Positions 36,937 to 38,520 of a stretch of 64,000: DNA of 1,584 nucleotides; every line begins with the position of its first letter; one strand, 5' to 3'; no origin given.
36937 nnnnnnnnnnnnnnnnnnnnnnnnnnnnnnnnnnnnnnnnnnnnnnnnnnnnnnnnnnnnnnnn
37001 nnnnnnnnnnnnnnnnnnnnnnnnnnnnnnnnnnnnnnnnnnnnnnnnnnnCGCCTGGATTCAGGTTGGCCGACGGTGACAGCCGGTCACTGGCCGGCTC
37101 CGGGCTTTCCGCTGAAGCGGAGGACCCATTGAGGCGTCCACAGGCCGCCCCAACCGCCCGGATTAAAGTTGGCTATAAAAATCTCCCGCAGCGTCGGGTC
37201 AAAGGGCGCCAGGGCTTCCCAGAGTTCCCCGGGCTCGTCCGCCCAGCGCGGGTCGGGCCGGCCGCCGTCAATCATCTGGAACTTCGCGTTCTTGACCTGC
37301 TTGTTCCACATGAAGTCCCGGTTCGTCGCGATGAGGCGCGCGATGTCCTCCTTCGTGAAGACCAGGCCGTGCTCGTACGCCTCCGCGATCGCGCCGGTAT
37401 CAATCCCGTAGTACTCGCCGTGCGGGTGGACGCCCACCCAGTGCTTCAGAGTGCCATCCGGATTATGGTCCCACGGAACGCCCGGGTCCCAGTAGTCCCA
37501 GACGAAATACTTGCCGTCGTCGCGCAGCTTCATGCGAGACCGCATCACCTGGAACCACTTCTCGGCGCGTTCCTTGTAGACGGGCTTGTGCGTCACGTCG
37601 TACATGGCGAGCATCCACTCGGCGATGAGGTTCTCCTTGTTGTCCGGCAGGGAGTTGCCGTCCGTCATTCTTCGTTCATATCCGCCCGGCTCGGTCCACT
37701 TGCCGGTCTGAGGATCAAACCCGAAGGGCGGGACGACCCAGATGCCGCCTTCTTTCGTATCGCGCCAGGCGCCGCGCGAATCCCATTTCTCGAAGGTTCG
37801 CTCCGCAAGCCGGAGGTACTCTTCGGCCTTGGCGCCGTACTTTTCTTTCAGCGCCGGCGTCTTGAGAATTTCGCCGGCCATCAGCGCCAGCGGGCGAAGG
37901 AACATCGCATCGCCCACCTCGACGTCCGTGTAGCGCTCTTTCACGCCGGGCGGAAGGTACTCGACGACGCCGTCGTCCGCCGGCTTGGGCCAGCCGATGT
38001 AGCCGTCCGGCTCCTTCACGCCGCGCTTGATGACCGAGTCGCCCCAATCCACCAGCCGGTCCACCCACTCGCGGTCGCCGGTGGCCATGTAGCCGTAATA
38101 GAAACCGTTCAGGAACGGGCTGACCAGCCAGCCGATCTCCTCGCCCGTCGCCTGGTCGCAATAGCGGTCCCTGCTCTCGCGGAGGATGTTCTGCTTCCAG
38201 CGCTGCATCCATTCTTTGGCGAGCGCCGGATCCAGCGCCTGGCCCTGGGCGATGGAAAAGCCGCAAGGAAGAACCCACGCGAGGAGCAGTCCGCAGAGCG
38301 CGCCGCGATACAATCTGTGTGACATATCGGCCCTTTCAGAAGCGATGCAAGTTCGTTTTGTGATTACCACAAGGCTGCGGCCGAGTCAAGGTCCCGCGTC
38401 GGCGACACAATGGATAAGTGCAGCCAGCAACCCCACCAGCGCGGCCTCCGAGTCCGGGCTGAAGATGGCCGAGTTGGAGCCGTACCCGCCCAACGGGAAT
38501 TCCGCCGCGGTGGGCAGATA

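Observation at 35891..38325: Duplicated two-gene module: secreted-family gene immediately upstream of a URO-D-family gene (also at 4427..7024)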

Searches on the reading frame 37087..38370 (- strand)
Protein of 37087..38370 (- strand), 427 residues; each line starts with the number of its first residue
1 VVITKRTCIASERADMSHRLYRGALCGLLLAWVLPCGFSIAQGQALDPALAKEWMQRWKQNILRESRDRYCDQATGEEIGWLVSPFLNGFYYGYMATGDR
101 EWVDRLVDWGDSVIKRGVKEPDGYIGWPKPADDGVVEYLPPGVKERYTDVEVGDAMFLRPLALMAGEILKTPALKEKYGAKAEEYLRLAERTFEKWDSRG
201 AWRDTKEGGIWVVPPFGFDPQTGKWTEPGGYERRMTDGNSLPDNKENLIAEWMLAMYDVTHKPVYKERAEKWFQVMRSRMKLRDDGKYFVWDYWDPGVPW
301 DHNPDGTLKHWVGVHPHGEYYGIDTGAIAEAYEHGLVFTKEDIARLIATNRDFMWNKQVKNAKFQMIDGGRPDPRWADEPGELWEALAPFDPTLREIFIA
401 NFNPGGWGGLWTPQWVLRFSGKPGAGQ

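Call 4: search_protein_families(library=pfam, proteins=[window:37087-38370:-], max_evalue=0.01)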
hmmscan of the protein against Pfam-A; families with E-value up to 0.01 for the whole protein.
window:37087-38370:- (427 aa): 2 families
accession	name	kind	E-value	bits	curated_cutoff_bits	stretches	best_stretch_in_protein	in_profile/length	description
PF07470.19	Glyco_hydro_88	-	0.0067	15.9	26.6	0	56-119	3-67/352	Glycosyl Hydrolase Family 88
PF07221.17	GlcNAc_2-epim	-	0.0078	15.9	23.4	0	249-309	145-201/347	N-acylglucosamine 2-epimerase (GlcNAc 2-epimerase)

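Call 10: search_solved_structures(query=window:37087-38370:-, max_evalue=10, show_alignments=1)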
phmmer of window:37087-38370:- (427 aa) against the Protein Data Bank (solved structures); distinct sequences matched with E-value up to 10: 0.

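Call 12: find_homologous_proteins(query=window:37087-38370:-)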
Query window:37087-38370:- (427 aa): 1259 proteins with E <= 0.001 among 4976 candidates; the best 120 are listed.
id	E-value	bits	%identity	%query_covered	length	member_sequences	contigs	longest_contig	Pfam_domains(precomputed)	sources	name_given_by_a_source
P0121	6.3e-294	993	100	96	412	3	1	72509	-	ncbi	ncbi:MAG: hypothetical protein ACLQVA_04670 [Candidatus Brocadiia bacterium]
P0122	2.0e-270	915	92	96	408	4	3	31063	-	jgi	jgi:hypothetical protein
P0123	1.1e-234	797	80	96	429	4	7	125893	-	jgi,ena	jgi:hypothetical protein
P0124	5.5e-230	782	79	96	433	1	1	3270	-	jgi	jgi:hypothetical protein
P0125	5.3e-227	772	84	89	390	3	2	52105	-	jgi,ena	jgi:hypothetical protein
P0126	8.1e-222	755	77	96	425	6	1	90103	-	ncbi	ncbi:MAG: hypothetical protein ACLQVA_12965 [Candidatus Brocadiia bacterium]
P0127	5.8e-220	749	77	96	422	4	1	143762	-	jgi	jgi:hypothetical protein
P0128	2.2e-216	737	74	96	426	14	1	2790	-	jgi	-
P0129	2.7e-215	734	75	96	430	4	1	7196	-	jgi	-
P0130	2.1e-213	727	78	89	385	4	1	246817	-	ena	-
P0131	2.8e-213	727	78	89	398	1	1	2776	-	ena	-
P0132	5.3e-212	723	72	96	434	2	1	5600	-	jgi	jgi:hypothetical protein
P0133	4.4e-209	713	78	89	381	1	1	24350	-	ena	-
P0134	1.4e-208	711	72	96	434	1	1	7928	-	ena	-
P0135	5.8e-208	709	73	92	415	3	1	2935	-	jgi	jgi:hypothetical protein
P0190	8.5e-174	597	68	88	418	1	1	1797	PF07470.20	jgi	jgi:hypothetical protein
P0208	2.1e-170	585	62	95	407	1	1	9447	PF07470.20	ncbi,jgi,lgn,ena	ncbi:MAG: hypothetical protein ABSE73_27045 [Planctomycetota bacterium]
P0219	3.9e-169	581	66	88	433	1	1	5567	PF07470.20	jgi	jgi:hypothetical protein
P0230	2.1e-167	576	60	96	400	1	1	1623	PF07470.20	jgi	-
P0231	2.1e-167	576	61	93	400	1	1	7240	PF07470.20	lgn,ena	-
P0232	2.6e-167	575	61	93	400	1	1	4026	PF07470.20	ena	-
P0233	2.7e-167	575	60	96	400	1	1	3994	PF07470.20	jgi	-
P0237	5.2e-167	574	61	96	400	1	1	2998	PF07470.20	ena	-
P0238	5.5e-167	574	61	93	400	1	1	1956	PF07470.20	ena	-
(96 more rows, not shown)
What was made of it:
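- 37087..38325 (-): P5: exported six-hairpin (alpha/alpha)6-barrel protein, subfamily B of the P family (412 aa from the supported start). 100% identical NCBI homolog of 412 aa (call 12).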

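Call 20: find_related_loci(query=A2, collection=metagenome_contigs, flank=6000)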
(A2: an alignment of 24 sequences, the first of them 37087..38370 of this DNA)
Query A2 (427 aa) in metagenome_contigs; peptide patterns used: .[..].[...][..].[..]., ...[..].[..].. (x = any residue, [..] = any of these).
600 stretches matched a pattern (row limit reached: there are more); 428 encode a relative of the query (tblastn E <= 1e-3); the best 80 are kept; 78 distinct loci.
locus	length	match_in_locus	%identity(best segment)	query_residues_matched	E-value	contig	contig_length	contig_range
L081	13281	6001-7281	92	1-427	0e+0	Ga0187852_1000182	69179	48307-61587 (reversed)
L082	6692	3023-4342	83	1-427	0e+0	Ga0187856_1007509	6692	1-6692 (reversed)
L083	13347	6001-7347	81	1-427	0e+0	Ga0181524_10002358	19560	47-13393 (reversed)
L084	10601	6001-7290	77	10-427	0e+0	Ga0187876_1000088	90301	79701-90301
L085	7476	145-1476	75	6-427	0e+0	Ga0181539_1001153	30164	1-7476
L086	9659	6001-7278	75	5-427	0e+0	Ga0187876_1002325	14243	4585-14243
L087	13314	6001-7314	70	1-425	0e+0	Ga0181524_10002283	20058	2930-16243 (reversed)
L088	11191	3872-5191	68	5-427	0e+0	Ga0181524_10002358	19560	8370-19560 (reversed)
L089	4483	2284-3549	72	10-419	0e+0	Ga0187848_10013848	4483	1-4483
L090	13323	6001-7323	71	2-427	0e+0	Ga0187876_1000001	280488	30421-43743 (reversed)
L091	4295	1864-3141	70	6-419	0e+0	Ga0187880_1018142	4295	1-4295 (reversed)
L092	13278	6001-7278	70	6-419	0e+0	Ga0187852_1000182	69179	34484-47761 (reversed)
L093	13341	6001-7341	67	2-425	0e+0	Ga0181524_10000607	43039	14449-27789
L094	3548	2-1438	73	53-427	0e+0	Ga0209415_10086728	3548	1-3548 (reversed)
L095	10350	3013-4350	63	12-427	0e+0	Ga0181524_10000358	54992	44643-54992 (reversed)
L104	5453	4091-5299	64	24-421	6e-177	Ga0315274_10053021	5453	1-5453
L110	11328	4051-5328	59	5-420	2e-170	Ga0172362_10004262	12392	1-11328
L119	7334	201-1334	67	39-420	5e-169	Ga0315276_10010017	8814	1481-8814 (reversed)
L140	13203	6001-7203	59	4-417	1e-160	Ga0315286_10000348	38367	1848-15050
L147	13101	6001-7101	63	46-419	2e-159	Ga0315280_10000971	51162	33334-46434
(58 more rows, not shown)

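Call 38: predict_structure(alignment_id=A2)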
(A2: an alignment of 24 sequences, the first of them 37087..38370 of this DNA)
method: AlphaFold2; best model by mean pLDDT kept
length: 427 residues; sequences in the alignment: 24
mean_pLDDT: 77.1   pTM: 0.81
mean pLDDT of the five models: 77.1, 75.8, 75.4, 74.0, 71.0
residues with pLDDT >= 90: 167; 70-90: 121; 50-70: 82; < 50: 57
segments of 3 or more residues with pLDDT < 50: 1-42, 133-137, 141-145
pLDDT, mean of each block of 10 residues (from residue 1): 32 32 39 40 73 94 93 89 95 95 98 92 78 49 52 93 98 97 98 87 66 67 63 58 85 98 95 86 84 55 61 58 89 96 91 81 76 74 82 90 84 90 54
secondary structure, 60 per line:
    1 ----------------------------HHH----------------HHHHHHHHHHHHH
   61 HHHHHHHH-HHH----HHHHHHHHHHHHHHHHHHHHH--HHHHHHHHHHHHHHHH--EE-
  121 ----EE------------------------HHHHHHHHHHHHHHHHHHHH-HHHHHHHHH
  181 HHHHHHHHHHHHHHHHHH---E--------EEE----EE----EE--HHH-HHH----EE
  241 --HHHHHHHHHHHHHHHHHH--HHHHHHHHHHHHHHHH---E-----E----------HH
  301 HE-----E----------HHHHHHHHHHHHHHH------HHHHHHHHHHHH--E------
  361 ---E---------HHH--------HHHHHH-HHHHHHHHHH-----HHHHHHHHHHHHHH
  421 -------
elements in order: H48-68 H77-97 H100-115 H151-170 H172-198 E211-213 H243-260 H263-278 H319-333 H340-351 H385-390 H392-401 H407-420
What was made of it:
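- On Six-hairpin glycosidase-like fold: AF2 pTM 0.81, with 12 long helices (call 38).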

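Call 40: search_protein_representatives(protein=window:37087-38325:-)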
Query: 412 residues. Proteins with E-value up to 0.001 (for the whole library): 604; up to 1e-10: 368; up to 1e-30: 113. The best 150 are listed.
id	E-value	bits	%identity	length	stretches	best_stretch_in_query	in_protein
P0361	3.4e-145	500.6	59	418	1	30-404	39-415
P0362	9.6e-128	443.1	58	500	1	22-365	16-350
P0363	9.7e-122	423.3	68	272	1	141-403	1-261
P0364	7.8e-105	367.6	52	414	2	31-334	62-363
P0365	1.3e-100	353.6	52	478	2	30-336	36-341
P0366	5.1e-98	345.1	66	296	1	89-329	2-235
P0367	7.6e-86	304.9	49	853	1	71-405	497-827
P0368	1.1e-78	281.4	68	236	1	173-345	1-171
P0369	9.6e-77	274.9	44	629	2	31-336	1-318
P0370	2.4e-73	263.7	61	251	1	31-235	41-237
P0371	7.9e-73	262.0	60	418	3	162-238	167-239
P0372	2.8e-72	260.2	50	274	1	29-277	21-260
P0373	9.3e-72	258.5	54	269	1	31-271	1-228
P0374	3.3e-70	253.4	64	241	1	145-326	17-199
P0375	4.0e-68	246.5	66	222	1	36-210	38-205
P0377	7.0e-67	242.4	48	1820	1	61-337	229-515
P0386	9.8e-60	218.8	40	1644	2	26-343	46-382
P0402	4.2e-48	180.5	37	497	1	60-384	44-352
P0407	1.5e-45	172.1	33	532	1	16-382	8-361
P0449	2.7e-34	135.0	35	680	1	47-384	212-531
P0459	3.8e-33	131.2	33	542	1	33-333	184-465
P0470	3.7e-31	124.6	33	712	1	56-382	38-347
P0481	2.8e-29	118.4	31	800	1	33-386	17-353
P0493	4.0e-28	114.6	30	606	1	56-393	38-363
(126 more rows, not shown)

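Call 41: search_protein_families(library=pfam, proteins=[P0367, P0377, P0386, P0402, P0407, P0449, P0470, P0481, P0493, P0459], max_evalue=0.01)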
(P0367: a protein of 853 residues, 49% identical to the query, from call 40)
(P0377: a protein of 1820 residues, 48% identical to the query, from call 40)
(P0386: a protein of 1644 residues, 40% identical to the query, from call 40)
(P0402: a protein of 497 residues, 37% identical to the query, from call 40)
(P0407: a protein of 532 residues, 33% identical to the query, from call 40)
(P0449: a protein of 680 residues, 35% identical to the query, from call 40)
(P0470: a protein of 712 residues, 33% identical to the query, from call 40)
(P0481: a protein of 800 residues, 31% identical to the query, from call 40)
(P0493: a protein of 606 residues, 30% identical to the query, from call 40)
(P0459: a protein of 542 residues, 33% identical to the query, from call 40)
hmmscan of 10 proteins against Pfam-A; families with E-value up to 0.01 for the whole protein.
P0367 (853 aa): 0 families

P0377 (1820 aa): 5 families
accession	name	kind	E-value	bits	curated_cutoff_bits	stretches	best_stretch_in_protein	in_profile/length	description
PF18998.6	Flg_new_2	-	2.9e-61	203.8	23.6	12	1219-1287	6-72/73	Divergent InlB B-repeat domain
PF09479.16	Flg_new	-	5.3e-22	78.1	27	1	1486-1546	8-65/65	Listeria-Bacteroides repeat domain (List_Bact_rpt)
PF10671.14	TcpQ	-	5.4e-10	39.6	27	0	1249-1295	22-67/80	Toxin co-regulated pilus biosynthesis protein Q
PF23560.1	GBD_Hemicentin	-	1.7e-06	28.3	27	0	1520-1584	5-67/100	Hemicentin galactose-binding domain-like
PF23487.1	Ig_TMEM132_6th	-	8.9e-06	26.1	27.8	0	1447-1484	51-87/116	TMEM132 sixth domain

P0386 (1644 aa): 2 families
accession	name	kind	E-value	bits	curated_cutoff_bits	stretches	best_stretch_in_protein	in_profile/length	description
PF22832.1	PsaO_TMD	-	1.8e-05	25.5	27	0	802-838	11-45/91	PsaO transmembrane domain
PF13205.12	Big_5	-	0.00043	21.4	23.6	1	966-1041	30-105/105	Bacterial Ig-like domain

P0402 (497 aa): 0 families

P0407 (532 aa): 0 families

P0449 (680 aa): 0 families

P0470 (712 aa): 1 family
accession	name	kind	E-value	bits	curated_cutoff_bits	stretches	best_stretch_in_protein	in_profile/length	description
PF13860.13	FlgD_ig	-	0.0081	16.6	27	0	431-479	24-71/79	FlgD Ig-like domain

P0481 (800 aa): 2 families
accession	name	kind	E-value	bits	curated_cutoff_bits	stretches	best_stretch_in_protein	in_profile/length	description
PF13860.13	FlgD_ig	-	7.8e-05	23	27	1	429-479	21-71/79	FlgD Ig-like domain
PF07221.17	GlcNAc_2-epim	-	0.0067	16.1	23.4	0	201-270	129-199/347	N-acylglucosamine 2-epimerase (GlcNAc 2-epimerase)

P0493 (606 aa): 2 families
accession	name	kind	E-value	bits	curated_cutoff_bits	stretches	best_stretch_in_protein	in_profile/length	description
PF07589.16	PEP-CTERM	-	2.9e-06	27.6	20.7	1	580-602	1-24/24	PEP-CTERM motif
PF13860.13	FlgD_ig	-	1e-05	25.9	27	1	431-487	19-72/79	FlgD Ig-like domain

P0459 (542 aa): 1 family
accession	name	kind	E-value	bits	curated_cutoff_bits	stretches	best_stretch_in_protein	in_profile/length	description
PF02018.23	CBM_4_9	-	2.4e-06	28.4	25.9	1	11-146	3-121/136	Carbohydrate binding domain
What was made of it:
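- Closest known: N-acylglucosamine 2-epimerase. Same: Weak PF07221 hit in P5 and in a distant relative (calls 4, 41).
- Distant relatives are fused to CBM_4_9, Ig-like and PEP-CTERM domains (calls 40, 41).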

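Call 44: search_protein_families(library=ncbifam, proteins=[window:37087-38325:-], max_evalue=0.01)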
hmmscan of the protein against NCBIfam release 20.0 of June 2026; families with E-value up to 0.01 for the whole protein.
window:37087-38325:- (412 aa): 0 families
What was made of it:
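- Closest known: GH105 / GH88 unsaturated rhamnogalacturonyl and glucuronyl hydrolases. Different: No NCBIfam or PDB sequence match (calls 4, 10, 44).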

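Call 67: search_protein_families(library=pfam, proteins=[L090:8449-9726:+, L090:7432-8421:+, L090:9749-10897:+, L104:2627-3670:+, L110:3320-4033:+, L140:3888-6032:+, L093:8654-9583:+, L147:9753-10883:-, L140:8561-10852:+, L119:1361-2731:-], max_evalue=0.001)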
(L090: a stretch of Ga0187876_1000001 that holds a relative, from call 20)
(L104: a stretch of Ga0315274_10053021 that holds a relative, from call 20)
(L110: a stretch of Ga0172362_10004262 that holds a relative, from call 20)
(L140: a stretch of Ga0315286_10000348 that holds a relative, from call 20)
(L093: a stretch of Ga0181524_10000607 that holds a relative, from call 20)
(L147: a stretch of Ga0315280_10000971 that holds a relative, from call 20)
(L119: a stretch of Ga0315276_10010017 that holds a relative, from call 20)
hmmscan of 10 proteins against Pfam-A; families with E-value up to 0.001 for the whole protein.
L090:8449-9726:+ (425 aa): 0 families

L090:7432-8421:+ (329 aa): 1 family
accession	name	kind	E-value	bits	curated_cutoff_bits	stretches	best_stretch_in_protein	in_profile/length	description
PF00248.27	Aldo_ket_red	-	4.2e-71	239.8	24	1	28-328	2-290/291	Aldo/keto reductase family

L090:9749-10897:+ (382 aa): 1 family
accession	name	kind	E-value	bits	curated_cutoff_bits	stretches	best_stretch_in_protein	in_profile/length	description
PF01208.23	URO-D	-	6.1e-16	58.8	23.9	1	166-368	144-344/346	Uroporphyrinogen decarboxylase (URO-D)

L104:2627-3670:+ (347 aa): 1 family
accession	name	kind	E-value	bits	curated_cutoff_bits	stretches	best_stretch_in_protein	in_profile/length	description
PF01208.23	URO-D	-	2e-27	96.6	23.9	1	122-342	131-345/346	Uroporphyrinogen decarboxylase (URO-D)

L110:3320-4033:+ (237 aa): 2 families
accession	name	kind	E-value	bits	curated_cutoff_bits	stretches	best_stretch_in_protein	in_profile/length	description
PF03358.20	FMN_red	-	7.6e-26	91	24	1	15-161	1-142/152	NADPH-dependent FMN reductase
PF02525.22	Flavodoxin_2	-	4.5e-11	43.3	27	1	15-183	1-191/198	Flavodoxin-like fold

L140:3888-6032:+ (714 aa): 0 families

L093:8654-9583:+ (309 aa): 0 families

L147:9753-10883:- (376 aa): 1 family
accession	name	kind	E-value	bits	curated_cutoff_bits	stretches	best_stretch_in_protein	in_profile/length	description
PF01261.30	AP_endonuc_2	-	3.7e-35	122.2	31.1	1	103-364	4-243/249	Xylose isomerase-like TIM barrel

L140:8561-10852:+ (763 aa): 5 families
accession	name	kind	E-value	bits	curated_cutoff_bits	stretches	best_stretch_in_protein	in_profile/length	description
PF15902.12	Sortilin-Vps10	-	1.1e-33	117.2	33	3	157-349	5-181/446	Sortilin, neurotensin receptor 3,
PF02012.26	BNR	-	2.6e-19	66.4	27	0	711-722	1-12/12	BNR/Asp-box repeat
PF13088.12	BNR_2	-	1.9e-12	47.6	31.4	1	195-351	18-172/277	BNR repeat-like domain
PF15899.11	BNR_6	-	6.7e-07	29.2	27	0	197-210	1-13/14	BNR-Asp box repeat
PF24316.1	Tli3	-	0.00033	21.4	27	0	173-208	62-97/129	T6SS Tli3 immunity protein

L119:1361-2731:- (456 aa): 6 families
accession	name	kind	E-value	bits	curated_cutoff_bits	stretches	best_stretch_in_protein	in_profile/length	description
PF01071.24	GARS_A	-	1.4e-75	253.8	27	1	132-324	1-194/194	Phosphoribosylglycinamide synthetase, ATP-grasp (A) domain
PF02844.21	GARS_N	-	8.1e-42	142.5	29.5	1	32-131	1-100/100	Phosphoribosylglycinamide synthetase, N domain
PF02843.22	GARS_C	-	2.3e-35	121.2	34.8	1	359-449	1-91/92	Phosphoribosylglycinamide synthetase, C domain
PF02222.28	ATP-grasp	-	2.6e-05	24.4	27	1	141-217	3-74/179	ATP-grasp domain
PF04296.18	YlxR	-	9.2e-05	22.7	26.9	1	158-210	13-65/75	Protein of unknown function (DUF448)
PF02786.22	CPSase_L_D2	-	9.2e-05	22.5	19.8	1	135-221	3-91/211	Carbamoyl-phosphate synthase L chain, ATP binding domain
